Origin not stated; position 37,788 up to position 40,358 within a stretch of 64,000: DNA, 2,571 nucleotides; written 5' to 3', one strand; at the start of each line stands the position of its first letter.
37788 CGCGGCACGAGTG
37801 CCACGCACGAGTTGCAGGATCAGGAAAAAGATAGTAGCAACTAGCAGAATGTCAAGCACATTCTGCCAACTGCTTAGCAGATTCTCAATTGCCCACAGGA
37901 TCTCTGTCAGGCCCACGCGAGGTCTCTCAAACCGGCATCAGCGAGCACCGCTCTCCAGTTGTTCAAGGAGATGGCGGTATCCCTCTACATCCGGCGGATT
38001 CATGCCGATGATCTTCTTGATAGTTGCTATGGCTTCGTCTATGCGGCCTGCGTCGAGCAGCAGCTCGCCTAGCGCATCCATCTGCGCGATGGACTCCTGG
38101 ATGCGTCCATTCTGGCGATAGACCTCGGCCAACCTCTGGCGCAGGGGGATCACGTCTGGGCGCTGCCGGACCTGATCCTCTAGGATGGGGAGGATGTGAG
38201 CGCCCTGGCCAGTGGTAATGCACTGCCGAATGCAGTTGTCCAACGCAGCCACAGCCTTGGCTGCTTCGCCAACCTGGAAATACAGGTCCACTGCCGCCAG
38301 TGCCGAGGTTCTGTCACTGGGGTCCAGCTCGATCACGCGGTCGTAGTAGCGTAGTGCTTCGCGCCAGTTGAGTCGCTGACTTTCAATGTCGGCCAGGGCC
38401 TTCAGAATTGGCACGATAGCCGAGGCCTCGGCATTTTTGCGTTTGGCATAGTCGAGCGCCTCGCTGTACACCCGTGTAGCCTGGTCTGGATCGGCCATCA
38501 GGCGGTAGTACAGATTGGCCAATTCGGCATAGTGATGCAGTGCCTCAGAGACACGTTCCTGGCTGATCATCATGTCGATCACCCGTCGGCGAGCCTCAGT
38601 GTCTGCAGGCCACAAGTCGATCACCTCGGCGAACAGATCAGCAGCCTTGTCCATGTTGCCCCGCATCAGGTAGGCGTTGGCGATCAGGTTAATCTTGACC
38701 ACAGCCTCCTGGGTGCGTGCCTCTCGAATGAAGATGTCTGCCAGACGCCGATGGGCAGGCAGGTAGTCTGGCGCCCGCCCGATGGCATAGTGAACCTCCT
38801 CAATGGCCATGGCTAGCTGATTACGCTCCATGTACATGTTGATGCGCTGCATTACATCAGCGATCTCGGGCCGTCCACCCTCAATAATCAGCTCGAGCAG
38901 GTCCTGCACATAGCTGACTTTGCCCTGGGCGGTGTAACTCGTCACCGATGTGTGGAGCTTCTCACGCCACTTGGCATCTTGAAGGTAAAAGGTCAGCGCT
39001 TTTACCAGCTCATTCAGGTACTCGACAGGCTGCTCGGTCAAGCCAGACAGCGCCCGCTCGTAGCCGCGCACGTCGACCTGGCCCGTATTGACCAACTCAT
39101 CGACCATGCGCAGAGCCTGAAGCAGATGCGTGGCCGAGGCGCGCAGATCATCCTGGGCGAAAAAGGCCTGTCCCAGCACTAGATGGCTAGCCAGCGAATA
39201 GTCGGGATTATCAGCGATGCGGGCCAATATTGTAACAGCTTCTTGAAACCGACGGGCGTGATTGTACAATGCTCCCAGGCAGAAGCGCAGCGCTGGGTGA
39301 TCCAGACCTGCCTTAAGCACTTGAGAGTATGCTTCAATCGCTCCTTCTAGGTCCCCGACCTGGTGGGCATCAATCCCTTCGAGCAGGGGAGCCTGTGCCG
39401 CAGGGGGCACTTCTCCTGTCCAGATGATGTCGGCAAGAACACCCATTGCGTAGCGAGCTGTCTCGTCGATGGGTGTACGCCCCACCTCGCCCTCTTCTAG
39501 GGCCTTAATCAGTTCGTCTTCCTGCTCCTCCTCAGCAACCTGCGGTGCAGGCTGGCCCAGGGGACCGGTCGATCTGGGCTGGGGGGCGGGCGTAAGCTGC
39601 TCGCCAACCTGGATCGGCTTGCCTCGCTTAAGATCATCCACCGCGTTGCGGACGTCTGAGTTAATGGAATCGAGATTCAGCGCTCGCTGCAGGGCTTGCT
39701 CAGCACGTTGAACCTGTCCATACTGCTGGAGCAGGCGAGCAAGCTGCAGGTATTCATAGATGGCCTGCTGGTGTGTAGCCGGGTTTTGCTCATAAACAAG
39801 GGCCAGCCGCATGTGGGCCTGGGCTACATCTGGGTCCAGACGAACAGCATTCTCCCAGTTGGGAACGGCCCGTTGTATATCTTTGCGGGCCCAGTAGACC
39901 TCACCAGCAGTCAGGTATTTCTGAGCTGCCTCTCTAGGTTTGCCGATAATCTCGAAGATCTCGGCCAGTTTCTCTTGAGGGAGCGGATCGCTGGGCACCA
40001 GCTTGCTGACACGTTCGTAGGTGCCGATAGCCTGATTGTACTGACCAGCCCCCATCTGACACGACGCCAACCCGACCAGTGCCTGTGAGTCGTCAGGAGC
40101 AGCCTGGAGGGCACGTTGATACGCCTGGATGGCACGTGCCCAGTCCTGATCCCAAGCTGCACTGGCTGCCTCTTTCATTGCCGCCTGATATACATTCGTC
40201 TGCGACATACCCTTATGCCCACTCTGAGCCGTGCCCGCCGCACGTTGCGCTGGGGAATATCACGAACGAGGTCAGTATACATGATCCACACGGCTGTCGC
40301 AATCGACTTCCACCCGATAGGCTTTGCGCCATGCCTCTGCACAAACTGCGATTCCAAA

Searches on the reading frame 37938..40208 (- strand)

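Call 50: search_protein_families(library=pfam, proteins=[window:37938-40208:-], max_evalue=0.00001)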
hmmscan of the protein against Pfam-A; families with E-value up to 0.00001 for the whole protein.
window:37938-40208:- (756 aa): 21 families
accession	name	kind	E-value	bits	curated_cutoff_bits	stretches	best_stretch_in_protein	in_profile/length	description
PF14559.12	TPR_19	-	2.7e-38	130.6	25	1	21-83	5-67/68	Tetratricopeptide repeat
PF13432.12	TPR_16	-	7.5e-34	116.2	32.7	3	21-75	11-65/65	Tetratricopeptide repeat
PF13428.12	TPR_14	-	1.4e-31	106.2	23.5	0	509-544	7-42/44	Tetratricopeptide repeat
PF07719.23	TPR_2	-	6e-29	98.2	27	0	602-632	4-34/34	Tetratricopeptide repeat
PF00515.34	TPR_1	-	1.6e-28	97.8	27.8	0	602-632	4-34/34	Tetratricopeptide repeat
PF13176.12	TPR_7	-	5.1e-21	73.3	27.9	0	43-73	1-31/36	Tetratricopeptide repeat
PF13414.12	TPR_11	-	7.9e-21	73.9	26.8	0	102-142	1-41/42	TPR repeat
PF13424.12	TPR_12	-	6.2e-20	71.6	30.1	0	561-629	7-75/77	Tetratricopeptide repeat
PF13181.12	TPR_8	-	1.7e-17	62.4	25.7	0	712-738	6-32/34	Tetratricopeptide repeat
PF14938.12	SNAP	-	5.5e-16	59.3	25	1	538-646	95-202/282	Soluble NSF attachment protein, SNAP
PF13174.12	TPR_6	-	3.4e-15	56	26.3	0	42-72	1-31/33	Tetratricopeptide repeat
PF13431.12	TPR_17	-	1.2e-11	44.4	24.4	0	29-61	1-33/34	Tetratricopeptide repeat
PF12895.13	ANAPC3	-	1.1e-10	42.1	27.2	0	22-73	4-54/82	Anaphase-promoting complex, cyclosome, subunit 3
PF25062.1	ARM_TT21_N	-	2.4e-09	37.7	40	0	290-490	13-209/222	Tetratricopeptide repeat protein 21 N-terminal ARM repeat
PF13371.12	TPR_9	-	3.2e-09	37.1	35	0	20-75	8-63/73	Tetratricopeptide repeat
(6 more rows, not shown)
